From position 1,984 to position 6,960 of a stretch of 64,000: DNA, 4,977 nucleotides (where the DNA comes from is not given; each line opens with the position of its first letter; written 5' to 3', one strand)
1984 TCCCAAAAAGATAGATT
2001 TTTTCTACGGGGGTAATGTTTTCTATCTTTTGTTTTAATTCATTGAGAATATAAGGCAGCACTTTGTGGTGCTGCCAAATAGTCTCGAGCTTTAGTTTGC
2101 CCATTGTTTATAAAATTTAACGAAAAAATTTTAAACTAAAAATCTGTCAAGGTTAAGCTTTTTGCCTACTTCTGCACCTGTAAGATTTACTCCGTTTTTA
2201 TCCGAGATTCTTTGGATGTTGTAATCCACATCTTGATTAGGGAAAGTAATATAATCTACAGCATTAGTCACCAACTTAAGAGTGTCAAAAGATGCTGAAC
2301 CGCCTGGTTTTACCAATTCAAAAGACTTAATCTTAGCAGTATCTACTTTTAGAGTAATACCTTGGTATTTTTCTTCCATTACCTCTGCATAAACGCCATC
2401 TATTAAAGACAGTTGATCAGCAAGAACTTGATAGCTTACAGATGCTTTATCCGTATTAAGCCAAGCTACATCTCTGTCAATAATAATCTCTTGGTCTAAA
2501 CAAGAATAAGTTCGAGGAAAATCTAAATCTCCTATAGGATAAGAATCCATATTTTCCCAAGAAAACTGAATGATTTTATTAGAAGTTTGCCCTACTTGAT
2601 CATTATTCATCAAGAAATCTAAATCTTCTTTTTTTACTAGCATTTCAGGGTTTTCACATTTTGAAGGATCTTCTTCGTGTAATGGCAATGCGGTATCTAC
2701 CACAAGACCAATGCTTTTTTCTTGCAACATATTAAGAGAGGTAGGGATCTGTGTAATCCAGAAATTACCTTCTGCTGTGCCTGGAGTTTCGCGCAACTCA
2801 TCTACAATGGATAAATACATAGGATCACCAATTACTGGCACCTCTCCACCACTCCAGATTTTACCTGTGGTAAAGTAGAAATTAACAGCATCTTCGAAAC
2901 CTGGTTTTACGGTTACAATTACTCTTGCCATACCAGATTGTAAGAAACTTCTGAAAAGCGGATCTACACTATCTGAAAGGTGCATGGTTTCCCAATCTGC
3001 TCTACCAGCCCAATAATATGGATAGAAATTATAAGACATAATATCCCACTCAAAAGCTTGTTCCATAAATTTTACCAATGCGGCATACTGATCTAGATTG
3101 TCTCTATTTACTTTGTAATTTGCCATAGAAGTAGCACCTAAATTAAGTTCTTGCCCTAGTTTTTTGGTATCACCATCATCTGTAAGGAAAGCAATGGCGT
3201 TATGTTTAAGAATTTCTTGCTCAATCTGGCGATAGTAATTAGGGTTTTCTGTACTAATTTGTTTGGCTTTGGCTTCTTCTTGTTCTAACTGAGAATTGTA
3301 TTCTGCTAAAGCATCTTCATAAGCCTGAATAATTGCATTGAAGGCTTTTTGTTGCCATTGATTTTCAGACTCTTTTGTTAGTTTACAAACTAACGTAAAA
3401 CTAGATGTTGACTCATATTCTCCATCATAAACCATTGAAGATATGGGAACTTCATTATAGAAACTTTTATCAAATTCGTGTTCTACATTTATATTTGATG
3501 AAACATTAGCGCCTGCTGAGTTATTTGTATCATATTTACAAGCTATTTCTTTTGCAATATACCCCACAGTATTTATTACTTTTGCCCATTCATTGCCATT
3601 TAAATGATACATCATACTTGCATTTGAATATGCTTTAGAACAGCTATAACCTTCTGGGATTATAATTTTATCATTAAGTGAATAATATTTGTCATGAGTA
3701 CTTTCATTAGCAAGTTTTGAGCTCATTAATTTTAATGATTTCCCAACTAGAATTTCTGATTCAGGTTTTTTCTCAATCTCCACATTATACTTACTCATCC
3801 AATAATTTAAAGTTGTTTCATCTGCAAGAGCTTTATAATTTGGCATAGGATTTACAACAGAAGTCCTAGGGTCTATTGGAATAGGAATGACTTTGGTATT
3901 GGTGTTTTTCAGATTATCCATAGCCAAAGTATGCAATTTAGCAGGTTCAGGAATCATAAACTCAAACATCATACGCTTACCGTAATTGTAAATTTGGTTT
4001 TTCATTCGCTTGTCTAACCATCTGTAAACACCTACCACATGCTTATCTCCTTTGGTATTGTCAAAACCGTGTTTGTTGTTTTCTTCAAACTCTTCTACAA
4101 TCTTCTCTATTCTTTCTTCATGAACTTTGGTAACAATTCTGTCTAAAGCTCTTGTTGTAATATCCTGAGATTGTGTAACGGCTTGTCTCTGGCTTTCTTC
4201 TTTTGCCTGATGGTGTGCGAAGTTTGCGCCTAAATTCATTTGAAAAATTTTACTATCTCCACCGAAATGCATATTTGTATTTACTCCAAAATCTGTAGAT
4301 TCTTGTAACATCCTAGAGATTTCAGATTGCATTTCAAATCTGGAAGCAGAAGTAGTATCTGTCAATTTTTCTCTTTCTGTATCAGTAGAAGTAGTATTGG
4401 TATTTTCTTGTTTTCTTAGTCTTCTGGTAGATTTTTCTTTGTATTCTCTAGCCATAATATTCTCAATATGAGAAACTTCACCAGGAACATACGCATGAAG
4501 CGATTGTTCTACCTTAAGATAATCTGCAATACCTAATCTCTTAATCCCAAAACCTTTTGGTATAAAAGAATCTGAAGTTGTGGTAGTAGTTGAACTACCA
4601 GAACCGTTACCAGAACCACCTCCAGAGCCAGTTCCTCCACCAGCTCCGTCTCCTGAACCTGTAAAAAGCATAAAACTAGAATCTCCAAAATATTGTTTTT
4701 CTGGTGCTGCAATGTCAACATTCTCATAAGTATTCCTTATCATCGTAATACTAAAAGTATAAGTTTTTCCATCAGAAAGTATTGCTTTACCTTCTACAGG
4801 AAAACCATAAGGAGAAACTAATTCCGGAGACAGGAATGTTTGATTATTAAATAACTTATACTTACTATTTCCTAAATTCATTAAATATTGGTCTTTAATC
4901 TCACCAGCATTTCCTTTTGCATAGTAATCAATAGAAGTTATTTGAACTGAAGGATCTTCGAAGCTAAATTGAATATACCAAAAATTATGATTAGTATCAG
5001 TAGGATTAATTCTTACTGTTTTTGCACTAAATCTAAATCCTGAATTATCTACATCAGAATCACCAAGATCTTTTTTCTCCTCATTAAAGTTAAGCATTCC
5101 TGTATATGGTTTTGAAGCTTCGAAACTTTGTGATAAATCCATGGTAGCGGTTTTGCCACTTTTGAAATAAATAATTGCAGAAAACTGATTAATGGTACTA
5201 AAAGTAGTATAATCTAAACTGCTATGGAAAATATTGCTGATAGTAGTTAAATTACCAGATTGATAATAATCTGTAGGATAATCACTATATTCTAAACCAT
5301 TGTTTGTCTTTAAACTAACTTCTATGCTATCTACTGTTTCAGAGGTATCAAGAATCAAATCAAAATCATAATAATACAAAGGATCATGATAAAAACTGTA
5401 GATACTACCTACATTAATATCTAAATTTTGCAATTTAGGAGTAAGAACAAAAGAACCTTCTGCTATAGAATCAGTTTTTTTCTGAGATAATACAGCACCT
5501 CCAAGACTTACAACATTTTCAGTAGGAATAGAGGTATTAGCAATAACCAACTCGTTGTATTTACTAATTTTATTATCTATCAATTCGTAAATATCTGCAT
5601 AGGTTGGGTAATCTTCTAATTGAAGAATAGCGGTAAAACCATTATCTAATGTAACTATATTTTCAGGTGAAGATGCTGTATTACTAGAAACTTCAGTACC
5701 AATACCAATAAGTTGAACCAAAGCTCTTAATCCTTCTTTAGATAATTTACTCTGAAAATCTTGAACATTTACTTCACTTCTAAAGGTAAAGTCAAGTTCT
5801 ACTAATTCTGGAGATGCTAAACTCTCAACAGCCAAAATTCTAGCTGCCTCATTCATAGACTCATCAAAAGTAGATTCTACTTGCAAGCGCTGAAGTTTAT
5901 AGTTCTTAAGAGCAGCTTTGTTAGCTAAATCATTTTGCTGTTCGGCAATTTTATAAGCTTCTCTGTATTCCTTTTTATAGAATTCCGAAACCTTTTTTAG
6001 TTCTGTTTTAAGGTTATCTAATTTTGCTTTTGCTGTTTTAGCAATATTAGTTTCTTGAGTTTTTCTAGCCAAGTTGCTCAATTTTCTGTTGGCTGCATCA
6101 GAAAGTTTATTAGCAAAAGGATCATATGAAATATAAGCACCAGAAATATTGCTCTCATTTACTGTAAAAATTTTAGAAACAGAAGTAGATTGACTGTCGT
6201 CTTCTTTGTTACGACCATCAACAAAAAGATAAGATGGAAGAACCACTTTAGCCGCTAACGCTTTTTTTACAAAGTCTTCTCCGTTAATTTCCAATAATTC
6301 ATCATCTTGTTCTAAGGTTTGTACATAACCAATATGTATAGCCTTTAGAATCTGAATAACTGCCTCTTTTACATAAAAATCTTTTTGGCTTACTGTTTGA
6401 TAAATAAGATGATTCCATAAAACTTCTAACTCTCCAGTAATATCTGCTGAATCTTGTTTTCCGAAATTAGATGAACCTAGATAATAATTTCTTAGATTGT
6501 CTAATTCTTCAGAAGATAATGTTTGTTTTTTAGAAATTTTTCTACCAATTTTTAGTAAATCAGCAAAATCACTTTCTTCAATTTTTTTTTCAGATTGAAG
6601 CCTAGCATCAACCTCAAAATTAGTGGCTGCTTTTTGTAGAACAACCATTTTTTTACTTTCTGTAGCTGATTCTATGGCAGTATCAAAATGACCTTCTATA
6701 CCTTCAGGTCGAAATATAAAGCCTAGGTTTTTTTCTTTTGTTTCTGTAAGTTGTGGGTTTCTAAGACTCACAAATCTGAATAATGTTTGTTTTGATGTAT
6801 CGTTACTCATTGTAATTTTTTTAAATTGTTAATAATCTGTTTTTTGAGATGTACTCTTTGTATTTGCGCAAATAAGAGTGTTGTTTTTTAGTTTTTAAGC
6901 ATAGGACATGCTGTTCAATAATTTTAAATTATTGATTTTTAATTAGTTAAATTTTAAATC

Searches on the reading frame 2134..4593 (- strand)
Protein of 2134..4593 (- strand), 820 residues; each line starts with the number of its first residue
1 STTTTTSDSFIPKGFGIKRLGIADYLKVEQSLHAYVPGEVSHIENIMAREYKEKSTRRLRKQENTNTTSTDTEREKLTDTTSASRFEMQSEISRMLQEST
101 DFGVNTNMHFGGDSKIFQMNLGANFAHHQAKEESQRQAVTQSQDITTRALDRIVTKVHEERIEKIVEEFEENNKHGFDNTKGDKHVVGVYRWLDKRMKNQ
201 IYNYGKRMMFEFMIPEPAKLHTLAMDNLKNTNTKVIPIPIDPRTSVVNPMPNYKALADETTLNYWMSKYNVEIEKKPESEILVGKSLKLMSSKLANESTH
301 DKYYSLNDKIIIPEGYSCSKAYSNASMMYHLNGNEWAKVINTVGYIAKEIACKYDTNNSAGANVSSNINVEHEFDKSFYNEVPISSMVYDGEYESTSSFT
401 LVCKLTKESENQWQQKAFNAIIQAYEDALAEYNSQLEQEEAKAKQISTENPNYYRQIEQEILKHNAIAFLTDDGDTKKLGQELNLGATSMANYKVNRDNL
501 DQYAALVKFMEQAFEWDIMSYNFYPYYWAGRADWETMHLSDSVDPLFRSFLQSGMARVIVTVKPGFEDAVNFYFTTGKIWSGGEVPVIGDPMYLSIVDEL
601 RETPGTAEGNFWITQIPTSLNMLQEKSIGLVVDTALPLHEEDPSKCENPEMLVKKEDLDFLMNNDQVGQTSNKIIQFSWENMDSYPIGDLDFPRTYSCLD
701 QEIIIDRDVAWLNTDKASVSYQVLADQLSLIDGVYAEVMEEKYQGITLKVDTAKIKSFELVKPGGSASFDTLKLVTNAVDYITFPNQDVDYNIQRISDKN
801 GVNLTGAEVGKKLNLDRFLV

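Call 44: predict_structure(alignment_id=A4)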
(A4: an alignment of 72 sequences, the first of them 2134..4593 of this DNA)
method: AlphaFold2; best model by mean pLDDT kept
length: 820 residues; sequences in the alignment: 72
mean_pLDDT: 55.8   pTM: 0.36
mean pLDDT of the five models: 55.8, 55.7, 53.3, 52.5, 51.1
residues with pLDDT >= 90: 62; 70-90: 183; 50-70: 188; < 50: 387
segments of 3 or more residues with pLDDT < 50: 1-91, 93-136, 160-163, 165-209, 227-234, 358-360, 453-455, 470-504, 525-531, 533-540, 576-641, 657-672, 778-820
pLDDT, mean of each block of 10 residues (from residue 1): 29 30 27 28 39 39 32 29 40 44 36 40 32 49 55 52 47 37 33 31 39 52 50 62 88 87 89 87 89 57 82 92 79 66 83 56 62 88 85 79 91 91 91 79 63 50 52 35 31 35 52 60 46 46 51 53 57 49 32 38 37 34 27 34 53 47 29 67 73 82 82 73 89 86 81 78 66 57 33 40 44 41
secondary structure, 60 per line:
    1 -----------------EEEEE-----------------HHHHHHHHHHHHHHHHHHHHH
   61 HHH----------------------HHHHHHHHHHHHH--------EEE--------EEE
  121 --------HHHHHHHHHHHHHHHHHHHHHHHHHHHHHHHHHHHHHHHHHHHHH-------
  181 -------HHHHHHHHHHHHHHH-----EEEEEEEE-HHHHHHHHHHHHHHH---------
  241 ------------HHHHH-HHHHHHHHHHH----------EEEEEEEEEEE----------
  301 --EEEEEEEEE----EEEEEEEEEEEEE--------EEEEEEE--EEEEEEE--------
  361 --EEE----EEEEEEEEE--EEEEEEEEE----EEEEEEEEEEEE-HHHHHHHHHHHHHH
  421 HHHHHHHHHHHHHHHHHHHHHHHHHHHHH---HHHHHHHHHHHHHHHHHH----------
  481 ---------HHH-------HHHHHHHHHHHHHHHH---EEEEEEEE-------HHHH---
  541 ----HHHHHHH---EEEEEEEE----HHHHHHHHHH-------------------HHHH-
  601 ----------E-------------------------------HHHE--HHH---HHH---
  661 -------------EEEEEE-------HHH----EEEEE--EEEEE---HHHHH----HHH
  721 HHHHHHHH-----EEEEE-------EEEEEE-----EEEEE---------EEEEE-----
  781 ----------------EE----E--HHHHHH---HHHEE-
elements in order (helices of 4 or more, strands of 3 or more residues): E18-22 H40-63 H86-98 E107-109 E118-120 H129-173 H188-202 E208-215 H217-231 H253-257 H259-269 E280-290 E303-311 E316-328 E337-343 E346-352 E363-365 E370-378 E381-389 E394-405 H407-449 H453-470 H500-515 E519-526 H534-537 H545-551 E555-562 H567-576 H596-599 E674-679 E694-698 E701-705 H709-713 H718-728 E734-738 E746-751 E757-761 E771-775 H806-811

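Call 47: fold_search(model_id=the predicted structure, library=pdb)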
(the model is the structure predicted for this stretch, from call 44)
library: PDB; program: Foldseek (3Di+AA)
matches with E <= 10: 1463; with E <= 0.001: 1
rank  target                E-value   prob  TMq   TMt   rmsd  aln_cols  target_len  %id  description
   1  6rpl                  9.7e-04  1.00  0.10  0.37  14.4       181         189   10  Expanded bat circovirus with DNA VLP (released 2020-11-25)
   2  9h99                  1.4e-03  0.84  0.09  0.07  29.7       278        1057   12  Native structure of the full-length pesticidal protein Cry1Ca18 at pH7, from crystals formed in vivo (released 2025-11-12)
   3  2xom_A                1.8e-03  0.97  0.08  0.36  11.1       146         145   10  Atomic resolution structure of TmCBM61 in complex with beta-1,4- galactotriose (released 2010-09-08)
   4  9vvr_d                2.1e-03  0.99  0.10  0.10   5.9       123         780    9  Structure of the bacteriophage E1004 tail (released 2025-11-12)
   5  6rpk                  2.4e-03  0.99  0.11  0.34  14.9       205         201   10  non-expanded bat circovirus with DNA VLP (released 2020-11-25)
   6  7vrp_A                2.5e-03  0.89  0.09  0.15   9.0       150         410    9  Structure of infectious bursal disease virus Gx strain (released 2022-03-30)
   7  4moa                  3.3e-03  0.93  0.10  0.12   9.6       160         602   11  Crystal structure of CRY4BA-R203Q TOXIN (released 2014-12-10)
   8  2xon_L                3.5e-03  0.98  0.09  0.39  10.7       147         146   12  Structure of TmCBM61 in complex with beta-1,4-galactotriose at 1.4 A resolution (released 2010-09-08)
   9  8xck_F                3.5e-03  0.63  0.09  0.17   9.2       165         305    7  Closed state of central tail fiber of bacteriophage lambda (released 2024-05-01)
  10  1w99                  3.9e-03  0.92  0.10  0.13   9.6       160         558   11  Mosquito-larvicidal toxin Cry4Ba from Bacillus thuringiensis ssp. Israelensis (released 2005-04-11)
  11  8x26_B                4.1e-03  0.97  0.09  0.13   7.4       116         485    9  Crystal structure of H5 hemagglutinin from human-infecting H5N8 influenza virus in complex with LSTa (released 2025-05-14)
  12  2w1w_A                4.6e-03  0.95  0.09  0.36   8.9       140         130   11  Native structure of a family 35 carbohydrate binding module from Clostridium thermocellum (released 2009-01-20)
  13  9f4b_F2               4.9e-03  0.69  0.09  0.15  15.6       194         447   12  Pre-assembled baseplate cup of Klebsiella phage KP1 variant vB_Kpn_Lilla1 (released 2025-05-14)
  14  9nr2_E                5.5e-03  0.94  0.08  0.18   7.7       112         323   10  Crystal structure of H5 hemagglutinin from the influenza virus A/black swan/Akita/1/2016 with LSTa (released 2025-04-23)
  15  7vmf_A                6.1e-03  0.99  0.09  0.46   5.9       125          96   11  Crystal structure of Arabidopsis thaliana HDT2 (released 2022-09-21)
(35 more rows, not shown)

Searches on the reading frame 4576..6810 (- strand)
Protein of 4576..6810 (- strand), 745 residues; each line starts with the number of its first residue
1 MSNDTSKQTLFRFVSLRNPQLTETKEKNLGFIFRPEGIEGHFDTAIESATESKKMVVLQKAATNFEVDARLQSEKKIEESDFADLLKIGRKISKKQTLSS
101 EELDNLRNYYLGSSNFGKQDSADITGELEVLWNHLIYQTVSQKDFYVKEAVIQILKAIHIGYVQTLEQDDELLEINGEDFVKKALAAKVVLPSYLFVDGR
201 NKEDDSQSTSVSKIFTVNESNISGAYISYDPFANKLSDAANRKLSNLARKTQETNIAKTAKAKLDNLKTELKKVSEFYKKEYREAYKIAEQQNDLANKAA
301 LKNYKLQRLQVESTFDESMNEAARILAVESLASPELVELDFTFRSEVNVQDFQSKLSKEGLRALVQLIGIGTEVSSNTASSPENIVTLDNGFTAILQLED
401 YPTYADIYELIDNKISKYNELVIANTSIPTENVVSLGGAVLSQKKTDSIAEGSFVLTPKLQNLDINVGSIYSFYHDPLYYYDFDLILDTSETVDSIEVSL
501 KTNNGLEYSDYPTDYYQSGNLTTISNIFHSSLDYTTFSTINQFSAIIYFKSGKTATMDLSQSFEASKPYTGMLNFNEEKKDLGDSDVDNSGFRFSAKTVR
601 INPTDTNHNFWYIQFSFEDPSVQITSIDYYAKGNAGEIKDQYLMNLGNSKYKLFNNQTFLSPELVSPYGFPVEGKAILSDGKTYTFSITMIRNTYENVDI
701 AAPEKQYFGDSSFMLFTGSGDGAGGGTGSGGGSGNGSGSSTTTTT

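Call 71: predict_structure(alignment_id=A5)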
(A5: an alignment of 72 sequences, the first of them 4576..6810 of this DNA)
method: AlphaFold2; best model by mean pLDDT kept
length: 745 residues; sequences in the alignment: 72
mean_pLDDT: 68.6   pTM: 0.43
mean pLDDT of the five models: 68.6, 67.4, 67.2, 67.2, 66.7
residues with pLDDT >= 90: 85; 70-90: 343; 50-70: 137; < 50: 180
segments of 3 or more residues with pLDDT < 50: 1-21, 113-122, 205-234, 373-378, 430-445, 469-477, 578-591, 654-666, 693-745
pLDDT, mean of each block of 10 residues (from residue 1): 36 39 63 81 83 81 90 90 90 89 84 40 71 92 89 92 80 78 86 75 44 27 29 54 77 80 89 93 93 91 90 85 85 87 87 86 79 48 69 76 90 88 68 41 50 84 57 48 85 82 82 74 79 80 85 82 82 66 33 55 52 58 65 53 53 45 50 70 64 40 36 38 32 31 33
secondary structure, 60 per line:
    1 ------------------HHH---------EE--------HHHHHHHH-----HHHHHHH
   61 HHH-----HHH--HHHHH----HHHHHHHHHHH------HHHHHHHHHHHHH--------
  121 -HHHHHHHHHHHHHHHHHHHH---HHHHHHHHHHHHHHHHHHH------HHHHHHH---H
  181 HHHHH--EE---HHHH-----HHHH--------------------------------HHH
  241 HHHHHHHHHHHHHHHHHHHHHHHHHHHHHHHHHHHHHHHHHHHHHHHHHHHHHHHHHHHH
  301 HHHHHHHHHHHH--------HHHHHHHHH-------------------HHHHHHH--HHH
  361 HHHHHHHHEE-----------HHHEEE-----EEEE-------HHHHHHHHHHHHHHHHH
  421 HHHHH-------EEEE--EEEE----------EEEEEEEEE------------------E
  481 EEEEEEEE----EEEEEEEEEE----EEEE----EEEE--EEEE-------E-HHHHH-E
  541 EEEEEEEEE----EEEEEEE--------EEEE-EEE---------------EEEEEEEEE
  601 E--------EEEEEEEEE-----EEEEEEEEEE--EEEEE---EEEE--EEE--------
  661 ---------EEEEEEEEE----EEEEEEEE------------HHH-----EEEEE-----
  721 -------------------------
elements in order (helices of 4 or more, strands of 3 or more residues): H41-48 H54-63 H74-78 H83-93 H100-112 H122-141 H145-163 H170-176 H180-185 H193-196 H202-205 H238-312 H321-329 H349-355 H358-368 E385-387 E393-396 H404-425 E433-436 E439-442 E453-461 E480-488 E493-502 E507-510 E515-518 E521-524 H534-538 E540-549 E554-560 E569-572 E574-576 E592-601 E610-618 E624-633 E636-640 E644-647 E650-652 E670-678 E683-690 E711-715

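Call 73: fold_search(model_id=the predicted structure, library=pdb)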
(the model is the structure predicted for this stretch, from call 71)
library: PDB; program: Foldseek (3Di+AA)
matches with E <= 10: 640; with E <= 0.001: 0
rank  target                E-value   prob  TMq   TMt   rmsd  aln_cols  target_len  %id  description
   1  7quz_BBB              1.0e-02  0.75  0.08  0.27  19.6       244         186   11  Crystal structure of the SeMet octameric C-terminal Big_2-CBM56 domains from Paenibacillus illinoisensis (Bacillus c (released 2023-02-01)
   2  9i1y_A                1.2e-02  0.63  0.10  0.24  19.9       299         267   10  WxLIP from Enterococcus faecium (released 2026-01-28)
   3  8s80_B                1.3e-02  0.60  0.07  0.19  17.3       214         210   12  Domains 4 and 5 of Sap S-layer protein from Bacillus anthracis (released 2024-11-20)
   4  1l9n_A                1.6e-02  0.69  0.09  0.10  18.5       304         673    9  Three-dimensional structure of the human transglutaminase 3 enzyme: binding of calcium ions change structure for activ (released 2002-05-29)
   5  6mol_C                1.6e-02  0.47  0.08  0.21  15.8       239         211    8  Monoextended DARPin M_R12 complex with EpoR (released 2019-06-05)
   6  1nug_B                1.9e-02  0.54  0.09  0.10  17.9       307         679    9  Role of Calcium Ions in the Activation and Activity of the Transglutaminase 3 Enzyme (2 calciums, 1 Mg, inactive form) (released 2003-04-22)
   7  6xi3                  2.2e-02  0.95  0.10  0.18  18.1       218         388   10  Crystal structure of tetra-tandem repeat in extending region of large adhesion protein (released 2020-10-14)
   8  7quz_AAA              2.3e-02  0.63  0.08  0.27  19.5       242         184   11  Crystal structure of the SeMet octameric C-terminal Big_2-CBM56 domains from Paenibacillus illinoisensis (Bacillus c (released 2023-02-01)
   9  7sn4_A                2.4e-02  0.13  0.08  0.10  44.8       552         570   10  Cryo-EM structure of the enterohemorrhagic E. coli O157:H7 flagellar filament (released 2022-03-16)
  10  3w5n                  2.6e-02  0.47  0.09  0.07  19.3       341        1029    9  Crystal Structure of Streptomyces avermitilis alpha-L-rhamnosidase complexed with L-rhamnose (released 2013-03-20)
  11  8i4t_D                2.7e-02  0.90  0.08  0.12  22.7       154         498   13  Structure of the asymmetric unit of SFTSV virion (released 2023-09-13)
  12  1qm6_A                2.7e-02  0.54  0.08  0.14  17.1       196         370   10  Closed form of Clostridium perfringens alpha-toxin strain NCTC8237 (released 1999-09-27)
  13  2q3z_A                2.8e-02  0.51  0.09  0.11  17.9       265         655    7  Transglutaminase 2 undergoes large conformational change upon activation (released 2007-10-23)
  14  9i1y_B                3.0e-02  0.54  0.10  0.25  20.1       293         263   10  WxLIP from Enterococcus faecium (released 2026-01-28)
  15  6ddt_A                3.0e-02  0.38  0.10  0.08  18.8       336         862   10  mouse beta-mannosidase (MANBA) (released 2019-01-09)
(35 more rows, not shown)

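Call 75: fold_search(model_id=the predicted structure, library=viral)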
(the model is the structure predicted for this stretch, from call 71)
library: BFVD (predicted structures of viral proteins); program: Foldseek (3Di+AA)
matches with E <= 10: 548; with E <= 0.001: 0
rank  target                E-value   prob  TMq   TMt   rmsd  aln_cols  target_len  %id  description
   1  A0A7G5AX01            3.0e-03  0.95  0.10  0.15  15.8       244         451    9  MC002L [Molluscum contagiosum virus subtype 1]
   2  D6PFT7                3.7e-03  0.77  0.09  0.17  25.2       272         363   11  (no name in the UniProt tables at hand)
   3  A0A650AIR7            3.7e-03  0.57  0.09  0.12  29.3       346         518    9  (no name in the UniProt tables at hand)
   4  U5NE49                5.3e-03  0.90  0.09  0.25  21.0       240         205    9  ORF11 [turkey adenovirus 5]
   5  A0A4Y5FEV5            5.3e-03  0.41  0.07  0.04  28.3       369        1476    8  Capsid and scaffold protein [Lactobacillus phage 3-521]
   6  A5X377                5.5e-03  0.80  0.09  0.17  22.8       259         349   11  A5 tail fiber protein (Fragment) [Enterobacteria phage A5]
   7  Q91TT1                7.5e-03  0.54  0.08  0.14  24.1       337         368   11  T22.8 [Tupaiid herpesvirus 1 (strain 1)]
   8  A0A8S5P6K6            1.1e-02  0.69  0.08  0.11  17.6       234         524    8  Baseplate wedge protein [Myoviridae sp. ctzzS20]
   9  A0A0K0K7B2            1.4e-02  0.28  0.09  0.07  29.7       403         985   11  Envelope glycoprotein J [Infectious laryngotracheitis virus]
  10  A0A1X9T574            1.4e-02  0.47  0.08  0.15  20.9       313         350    9  Contractile protein-like motif protein [Ranid herpesvirus 3]
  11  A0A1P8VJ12            1.5e-02  0.84  0.10  0.24  18.9       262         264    8  Membrane glycoprotein [Murid betaherpesvirus 3]
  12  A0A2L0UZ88            1.5e-02  0.08  0.05  0.05  41.7       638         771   11  Uncharacterized protein [Agrobacterium phage Atu_ph07]
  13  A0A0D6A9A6            1.6e-02  0.97  0.09  0.13  15.0       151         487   11  Membrane glycoprotein polyprotein (Fragment) [Dabie bandavirus]
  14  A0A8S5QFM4            1.7e-02  0.69  0.09  0.10  17.7       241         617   12  Uncharacterized protein [Siphoviridae sp. ctRBF36]
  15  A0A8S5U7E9            1.7e-02  0.63  0.09  0.09  21.1       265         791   11  Uncharacterized protein [Podoviridae sp. ctngc57]
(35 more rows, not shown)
